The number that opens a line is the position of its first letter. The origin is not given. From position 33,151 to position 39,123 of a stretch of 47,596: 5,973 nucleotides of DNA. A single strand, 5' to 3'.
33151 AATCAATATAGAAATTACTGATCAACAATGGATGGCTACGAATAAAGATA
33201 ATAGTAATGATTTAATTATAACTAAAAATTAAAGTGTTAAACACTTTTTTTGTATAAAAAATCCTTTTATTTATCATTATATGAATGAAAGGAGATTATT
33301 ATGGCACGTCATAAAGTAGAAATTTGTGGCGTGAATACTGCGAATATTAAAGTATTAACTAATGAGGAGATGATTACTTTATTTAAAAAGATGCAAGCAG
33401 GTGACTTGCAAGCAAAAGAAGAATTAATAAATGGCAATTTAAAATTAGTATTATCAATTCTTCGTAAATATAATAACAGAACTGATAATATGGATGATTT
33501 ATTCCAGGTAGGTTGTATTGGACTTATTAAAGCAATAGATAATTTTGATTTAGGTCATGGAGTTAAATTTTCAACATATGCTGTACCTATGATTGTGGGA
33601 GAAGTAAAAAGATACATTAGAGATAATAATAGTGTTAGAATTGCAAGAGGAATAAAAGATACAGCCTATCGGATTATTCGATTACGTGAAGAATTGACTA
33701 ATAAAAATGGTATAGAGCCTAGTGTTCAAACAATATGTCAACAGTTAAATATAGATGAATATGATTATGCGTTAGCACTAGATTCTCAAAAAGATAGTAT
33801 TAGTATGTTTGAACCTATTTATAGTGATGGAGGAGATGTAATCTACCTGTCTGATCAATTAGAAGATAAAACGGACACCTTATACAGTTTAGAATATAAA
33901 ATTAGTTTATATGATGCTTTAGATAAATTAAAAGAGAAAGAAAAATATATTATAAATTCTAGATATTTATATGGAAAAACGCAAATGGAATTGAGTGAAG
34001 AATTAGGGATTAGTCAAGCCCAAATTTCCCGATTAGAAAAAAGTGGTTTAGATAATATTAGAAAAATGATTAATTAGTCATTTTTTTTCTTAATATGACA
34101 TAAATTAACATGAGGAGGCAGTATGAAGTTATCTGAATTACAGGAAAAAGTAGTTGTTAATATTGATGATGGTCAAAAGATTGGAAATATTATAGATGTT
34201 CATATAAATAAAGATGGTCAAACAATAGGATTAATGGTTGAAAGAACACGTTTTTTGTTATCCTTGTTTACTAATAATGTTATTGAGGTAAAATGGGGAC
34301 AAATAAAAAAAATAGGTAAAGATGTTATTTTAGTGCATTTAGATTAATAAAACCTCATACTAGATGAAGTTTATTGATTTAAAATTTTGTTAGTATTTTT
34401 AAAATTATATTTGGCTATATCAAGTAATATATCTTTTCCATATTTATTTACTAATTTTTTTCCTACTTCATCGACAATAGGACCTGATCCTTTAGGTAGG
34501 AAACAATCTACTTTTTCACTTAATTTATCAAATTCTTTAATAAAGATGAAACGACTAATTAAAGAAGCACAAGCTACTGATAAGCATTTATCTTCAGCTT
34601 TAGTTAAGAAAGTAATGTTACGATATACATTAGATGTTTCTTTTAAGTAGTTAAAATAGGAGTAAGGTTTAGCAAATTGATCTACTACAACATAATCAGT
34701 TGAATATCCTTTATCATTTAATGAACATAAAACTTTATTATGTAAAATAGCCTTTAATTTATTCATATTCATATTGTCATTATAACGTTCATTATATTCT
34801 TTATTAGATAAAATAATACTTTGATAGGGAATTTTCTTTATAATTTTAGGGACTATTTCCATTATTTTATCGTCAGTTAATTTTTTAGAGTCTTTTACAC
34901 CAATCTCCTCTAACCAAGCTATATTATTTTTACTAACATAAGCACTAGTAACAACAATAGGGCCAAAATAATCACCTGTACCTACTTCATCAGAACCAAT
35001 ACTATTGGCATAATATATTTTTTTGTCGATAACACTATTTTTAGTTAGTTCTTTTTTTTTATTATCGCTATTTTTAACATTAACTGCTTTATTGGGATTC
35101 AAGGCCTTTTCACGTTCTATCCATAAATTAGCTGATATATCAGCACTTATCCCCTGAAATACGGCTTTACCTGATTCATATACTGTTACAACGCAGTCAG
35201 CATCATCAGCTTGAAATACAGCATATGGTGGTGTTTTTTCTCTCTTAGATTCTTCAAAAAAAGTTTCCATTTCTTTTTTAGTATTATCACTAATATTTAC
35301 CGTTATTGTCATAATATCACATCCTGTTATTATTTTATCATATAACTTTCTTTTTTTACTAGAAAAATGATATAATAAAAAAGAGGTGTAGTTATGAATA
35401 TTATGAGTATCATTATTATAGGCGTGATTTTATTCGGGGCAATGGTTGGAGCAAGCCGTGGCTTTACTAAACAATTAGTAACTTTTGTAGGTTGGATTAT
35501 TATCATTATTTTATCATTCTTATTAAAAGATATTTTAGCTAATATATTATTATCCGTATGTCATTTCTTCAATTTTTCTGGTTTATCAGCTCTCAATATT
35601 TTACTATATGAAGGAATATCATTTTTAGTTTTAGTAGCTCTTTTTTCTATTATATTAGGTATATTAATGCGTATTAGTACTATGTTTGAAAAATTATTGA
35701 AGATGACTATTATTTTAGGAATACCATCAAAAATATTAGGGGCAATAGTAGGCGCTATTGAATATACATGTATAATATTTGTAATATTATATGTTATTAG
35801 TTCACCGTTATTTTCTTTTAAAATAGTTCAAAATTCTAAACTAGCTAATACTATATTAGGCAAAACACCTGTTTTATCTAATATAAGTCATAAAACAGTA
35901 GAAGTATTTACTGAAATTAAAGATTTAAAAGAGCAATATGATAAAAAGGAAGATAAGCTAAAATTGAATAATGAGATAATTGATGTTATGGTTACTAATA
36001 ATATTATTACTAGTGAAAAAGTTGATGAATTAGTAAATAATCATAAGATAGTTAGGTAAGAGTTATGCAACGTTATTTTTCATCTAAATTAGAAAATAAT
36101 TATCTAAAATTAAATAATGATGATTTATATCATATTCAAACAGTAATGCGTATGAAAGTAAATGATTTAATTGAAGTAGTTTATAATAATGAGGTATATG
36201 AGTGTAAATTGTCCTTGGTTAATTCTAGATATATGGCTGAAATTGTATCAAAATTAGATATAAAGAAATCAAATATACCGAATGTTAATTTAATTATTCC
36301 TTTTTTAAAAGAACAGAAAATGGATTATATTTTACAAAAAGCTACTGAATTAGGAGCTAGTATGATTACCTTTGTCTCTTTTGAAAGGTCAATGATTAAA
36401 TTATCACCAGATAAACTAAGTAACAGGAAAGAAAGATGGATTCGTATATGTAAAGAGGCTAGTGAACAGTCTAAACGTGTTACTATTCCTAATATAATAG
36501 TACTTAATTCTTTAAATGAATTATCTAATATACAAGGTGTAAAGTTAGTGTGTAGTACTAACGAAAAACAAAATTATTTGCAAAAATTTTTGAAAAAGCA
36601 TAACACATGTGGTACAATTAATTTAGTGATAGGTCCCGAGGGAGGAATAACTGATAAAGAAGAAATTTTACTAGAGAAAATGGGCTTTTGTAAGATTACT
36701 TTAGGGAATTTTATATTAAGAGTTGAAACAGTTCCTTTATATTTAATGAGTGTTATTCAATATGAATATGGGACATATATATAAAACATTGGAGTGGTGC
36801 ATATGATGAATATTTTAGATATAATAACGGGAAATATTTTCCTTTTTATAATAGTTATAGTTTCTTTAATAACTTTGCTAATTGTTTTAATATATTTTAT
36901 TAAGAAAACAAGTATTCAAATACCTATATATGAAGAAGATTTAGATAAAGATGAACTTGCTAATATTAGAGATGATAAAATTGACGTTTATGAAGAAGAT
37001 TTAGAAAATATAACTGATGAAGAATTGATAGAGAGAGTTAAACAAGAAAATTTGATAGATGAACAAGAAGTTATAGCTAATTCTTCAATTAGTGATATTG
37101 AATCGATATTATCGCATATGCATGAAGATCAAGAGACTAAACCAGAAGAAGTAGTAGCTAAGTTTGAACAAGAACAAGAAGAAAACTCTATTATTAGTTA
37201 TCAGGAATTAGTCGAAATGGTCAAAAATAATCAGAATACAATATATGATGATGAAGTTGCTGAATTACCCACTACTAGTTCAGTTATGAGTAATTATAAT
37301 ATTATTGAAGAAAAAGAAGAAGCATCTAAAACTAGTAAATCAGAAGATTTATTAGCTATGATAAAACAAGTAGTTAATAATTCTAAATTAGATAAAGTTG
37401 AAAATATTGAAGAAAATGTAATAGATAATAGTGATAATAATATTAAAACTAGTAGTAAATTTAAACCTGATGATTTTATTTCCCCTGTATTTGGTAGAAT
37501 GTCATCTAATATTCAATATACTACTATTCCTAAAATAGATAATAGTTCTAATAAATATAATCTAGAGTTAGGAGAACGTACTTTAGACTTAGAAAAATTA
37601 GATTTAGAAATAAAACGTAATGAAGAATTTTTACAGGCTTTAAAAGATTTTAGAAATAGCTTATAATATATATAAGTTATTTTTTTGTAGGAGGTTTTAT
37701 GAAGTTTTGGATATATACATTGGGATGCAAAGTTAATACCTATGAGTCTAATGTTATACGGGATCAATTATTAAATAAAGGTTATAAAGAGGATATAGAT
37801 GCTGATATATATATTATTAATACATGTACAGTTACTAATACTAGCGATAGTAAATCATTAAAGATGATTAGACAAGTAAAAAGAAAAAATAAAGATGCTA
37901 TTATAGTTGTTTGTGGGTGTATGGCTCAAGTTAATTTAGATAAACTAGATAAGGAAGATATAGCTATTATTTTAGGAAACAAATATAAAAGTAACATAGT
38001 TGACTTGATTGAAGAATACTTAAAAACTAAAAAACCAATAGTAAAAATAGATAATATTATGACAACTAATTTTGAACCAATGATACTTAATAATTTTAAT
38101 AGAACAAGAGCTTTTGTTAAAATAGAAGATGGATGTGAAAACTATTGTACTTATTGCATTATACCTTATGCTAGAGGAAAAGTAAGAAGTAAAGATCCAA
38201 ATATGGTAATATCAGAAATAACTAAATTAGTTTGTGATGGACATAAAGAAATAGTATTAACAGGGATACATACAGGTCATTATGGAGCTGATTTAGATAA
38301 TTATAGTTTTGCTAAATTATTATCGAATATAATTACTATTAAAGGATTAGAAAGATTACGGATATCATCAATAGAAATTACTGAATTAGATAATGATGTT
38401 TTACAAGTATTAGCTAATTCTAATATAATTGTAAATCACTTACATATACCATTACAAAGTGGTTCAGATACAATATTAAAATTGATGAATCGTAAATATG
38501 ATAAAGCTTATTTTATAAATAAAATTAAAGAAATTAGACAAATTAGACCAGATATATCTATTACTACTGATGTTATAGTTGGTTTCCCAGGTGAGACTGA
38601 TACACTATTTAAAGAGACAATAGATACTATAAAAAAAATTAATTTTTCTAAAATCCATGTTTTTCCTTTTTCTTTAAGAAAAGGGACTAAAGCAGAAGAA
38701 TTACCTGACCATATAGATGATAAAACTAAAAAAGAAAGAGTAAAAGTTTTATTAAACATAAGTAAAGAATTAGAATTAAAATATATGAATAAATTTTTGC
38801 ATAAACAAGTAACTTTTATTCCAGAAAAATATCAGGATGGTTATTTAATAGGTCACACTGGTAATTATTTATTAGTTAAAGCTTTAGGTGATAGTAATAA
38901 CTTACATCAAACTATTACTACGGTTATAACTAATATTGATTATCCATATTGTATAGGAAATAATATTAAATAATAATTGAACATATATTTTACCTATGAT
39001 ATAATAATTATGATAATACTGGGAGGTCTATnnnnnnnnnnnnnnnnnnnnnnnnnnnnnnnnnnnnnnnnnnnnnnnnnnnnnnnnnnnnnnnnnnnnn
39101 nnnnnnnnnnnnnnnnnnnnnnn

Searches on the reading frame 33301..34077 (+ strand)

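Call 28: search_protein_families(library=pfam, proteins=[window:33301-34077:+])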
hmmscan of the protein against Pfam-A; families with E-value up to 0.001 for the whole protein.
window:33301-34077:+ (258 aa): 5 families
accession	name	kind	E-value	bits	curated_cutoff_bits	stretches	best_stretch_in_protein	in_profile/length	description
PF04542.20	Sigma70_r2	-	2.2e-19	69.4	24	1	42-110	1-69/71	Sigma-70 region 2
PF04545.22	Sigma70_r4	-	9.8e-12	44.6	24.1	1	206-255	1-50/50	Sigma-70, region 4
PF04539.22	Sigma70_r3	-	2e-06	28.2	25.3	1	122-176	3-57/78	Sigma-70 region 3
PF08281.18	Sigma70_r4_2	-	8e-06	25.9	25.7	1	202-240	3-41/54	Sigma-70, region 4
PF01381.28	HTH_3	-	0.00039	20.8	23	0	224-247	8-31/55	Helix-turn-helix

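Call 40: search_protein_families(library=ncbifam, proteins=[window:33301-34077:+], max_evalue=0.01)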
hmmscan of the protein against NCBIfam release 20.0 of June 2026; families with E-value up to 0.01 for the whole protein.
window:33301-34077:+ (258 aa): 67 families (the best 25 are shown)
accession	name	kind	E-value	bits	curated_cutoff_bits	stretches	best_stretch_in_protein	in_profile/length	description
NF006071.0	PRK08215.1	equivalog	3.5e-108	361.1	372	1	1-257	1-257/258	RNA polymerase sporulation sigma factor SigG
TIGR02850.1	spore_sigG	equivalog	8.7e-104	346.5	457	1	4-257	1-254/254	RNA polymerase sporulation sigma factor SigG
NF004052.0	PRK05572.1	subfamily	4.1e-75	252.5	311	1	15-257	10-250/252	SigF/SigG family RNA polymerase sporulation sigma factor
TIGR02885.1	spore_sigF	equivalog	3.2e-74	249.6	321.45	1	27-256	1-230/231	RNA polymerase sporulation sigma factor SigF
TIGR02980.1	SigBFG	subfamily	3.6e-70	236.2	234.35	1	37-257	3-226/227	SigB/SigF/SigG family RNA polymerase sigma factor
NF005644.0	PRK07408.1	subfamily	3.4e-40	138.3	261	1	22-257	12-253/258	RNA polymerase sigma factor SigF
TIGR02941.1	Sigma_B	equivalog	8.5e-39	133.5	315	1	19-256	10-252/255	RNA polymerase sigma factor SigB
NF005514.0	PRK07122.1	subfamily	1.2e-36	126.2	372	1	37-256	40-262/264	RNA polymerase sigma factor SigF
NF004471.0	PRK05803.1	subfamily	6e-35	120.6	252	2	16-113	29-126/235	RNA polymerase sporulation sigma factor SigK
TIGR02937.1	sigma70-ECF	superfamily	2.8e-33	114.9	42.9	1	38-256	2-164/165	sigma-70 family RNA polymerase sigma factor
NF006158.0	PRK08301.1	equivalog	6.6e-33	114.2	339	2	8-114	30-136/241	RNA polymerase sporulation sigma factor SigE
TIGR02997.1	Sig70-cyanoRpoD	subfamily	7.9e-33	114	384.5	1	21-254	59-298/298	RNA polymerase sigma factor, RpoD/SigA family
TIGR02846.1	spore_sigmaK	equivalog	3.3e-32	111.8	298.65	2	16-113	27-124/227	RNA polymerase sporulation sigma factor SigK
TIGR02835.1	spore_sigmaE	equivalog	5.8e-32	111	348.6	2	12-114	27-129/234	RNA polymerase sporulation sigma factor SigE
TIGR02394.1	rpoS_proteo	equivalog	1.5e-31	110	378.7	1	17-257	26-274/285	RNA polymerase sigma factor RpoS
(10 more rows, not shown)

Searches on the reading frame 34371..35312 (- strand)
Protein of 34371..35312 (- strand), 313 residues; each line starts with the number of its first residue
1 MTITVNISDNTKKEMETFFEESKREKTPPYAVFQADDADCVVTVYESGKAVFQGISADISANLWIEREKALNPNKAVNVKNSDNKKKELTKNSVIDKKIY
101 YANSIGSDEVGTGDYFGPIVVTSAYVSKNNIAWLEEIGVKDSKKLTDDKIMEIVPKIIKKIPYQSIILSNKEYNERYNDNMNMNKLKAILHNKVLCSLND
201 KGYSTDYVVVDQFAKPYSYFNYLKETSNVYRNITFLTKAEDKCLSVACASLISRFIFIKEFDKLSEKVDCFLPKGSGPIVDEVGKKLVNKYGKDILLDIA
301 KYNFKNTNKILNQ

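Call 28: search_protein_families(library=pfam, proteins=[window:34371-35312:-])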
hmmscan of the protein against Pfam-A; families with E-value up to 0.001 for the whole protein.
window:34371-35312:- (313 aa): 2 families
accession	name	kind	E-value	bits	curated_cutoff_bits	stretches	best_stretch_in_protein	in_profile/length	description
PF01351.25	RNase_HII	-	2.9e-44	151.8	25.8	1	105-307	1-199/199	Ribonuclease HII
PF11858.14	DUF3378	-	3.5e-14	53.2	27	1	6-70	5-69/76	Domain of unknown function (DUF3378)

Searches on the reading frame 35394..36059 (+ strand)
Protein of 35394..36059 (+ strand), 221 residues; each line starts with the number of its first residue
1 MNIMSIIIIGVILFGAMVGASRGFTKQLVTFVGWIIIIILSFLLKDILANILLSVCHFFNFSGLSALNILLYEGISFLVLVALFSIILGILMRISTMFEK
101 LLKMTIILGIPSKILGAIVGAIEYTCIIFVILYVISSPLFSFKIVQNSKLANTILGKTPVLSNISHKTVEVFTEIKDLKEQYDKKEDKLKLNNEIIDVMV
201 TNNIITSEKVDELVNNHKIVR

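Call 28: search_protein_families(library=pfam, proteins=[window:35394-36059:+])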
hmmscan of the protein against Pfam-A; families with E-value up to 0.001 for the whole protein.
window:35394-36059:+ (221 aa): 1 family
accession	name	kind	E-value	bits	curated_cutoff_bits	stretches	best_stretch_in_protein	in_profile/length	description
PF02674.22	Colicin_V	-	3.6e-13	50.2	29.3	1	5-156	2-141/144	Colicin V production protein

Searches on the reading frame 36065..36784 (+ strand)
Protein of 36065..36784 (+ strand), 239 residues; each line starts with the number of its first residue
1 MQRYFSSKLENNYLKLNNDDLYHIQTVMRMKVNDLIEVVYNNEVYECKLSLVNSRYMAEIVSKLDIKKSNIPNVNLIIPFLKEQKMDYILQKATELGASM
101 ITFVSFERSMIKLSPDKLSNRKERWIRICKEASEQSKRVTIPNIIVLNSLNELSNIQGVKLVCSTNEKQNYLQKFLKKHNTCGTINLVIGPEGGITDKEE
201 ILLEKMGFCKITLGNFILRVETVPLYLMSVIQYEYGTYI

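Call 28: search_protein_families(library=pfam, proteins=[window:36065-36784:+])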
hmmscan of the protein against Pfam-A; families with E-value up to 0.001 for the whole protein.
window:36065-36784:+ (239 aa): 2 families
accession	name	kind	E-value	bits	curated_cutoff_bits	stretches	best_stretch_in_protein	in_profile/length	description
PF04452.19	Methyltrans_RNA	-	1.5e-40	138.9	23.9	1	71-232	5-165/165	RNA methyltransferase domain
PF20260.4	PUA_4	-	8.5e-06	26.2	23.9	1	16-53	1-39/48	RNA methyltransferase PUA domain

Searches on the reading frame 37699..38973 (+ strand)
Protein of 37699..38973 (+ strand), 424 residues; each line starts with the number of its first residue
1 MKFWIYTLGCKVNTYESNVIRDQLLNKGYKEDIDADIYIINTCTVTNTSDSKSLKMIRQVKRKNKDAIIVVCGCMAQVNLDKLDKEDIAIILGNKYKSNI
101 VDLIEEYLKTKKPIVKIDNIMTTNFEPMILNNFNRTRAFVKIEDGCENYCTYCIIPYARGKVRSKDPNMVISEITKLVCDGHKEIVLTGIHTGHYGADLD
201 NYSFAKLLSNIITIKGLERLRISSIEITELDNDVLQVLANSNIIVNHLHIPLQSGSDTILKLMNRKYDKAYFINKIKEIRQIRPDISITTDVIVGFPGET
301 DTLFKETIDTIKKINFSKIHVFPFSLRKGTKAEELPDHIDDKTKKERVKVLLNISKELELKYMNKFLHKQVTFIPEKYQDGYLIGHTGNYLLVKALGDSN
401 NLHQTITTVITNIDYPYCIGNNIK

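Call 41: search_protein_families(library=pfam, proteins=[window:37699-38973:+], max_evalue=0.01)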
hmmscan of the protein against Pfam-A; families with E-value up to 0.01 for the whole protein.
window:37699-38973:+ (424 aa): 3 families
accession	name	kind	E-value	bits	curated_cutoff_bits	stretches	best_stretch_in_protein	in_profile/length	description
PF00919.26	UPF0004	-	1.9e-24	86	27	1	2-90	1-95/98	Uncharacterized protein family UPF0004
PF04055.27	Radical_SAM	-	2.1e-23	83.7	29.5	1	144-310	5-165/166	Radical SAM superfamily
PF11868.13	DUF3388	-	0.0025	17.7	25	1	17-100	91-171/190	Protein of unknown function (DUF3388)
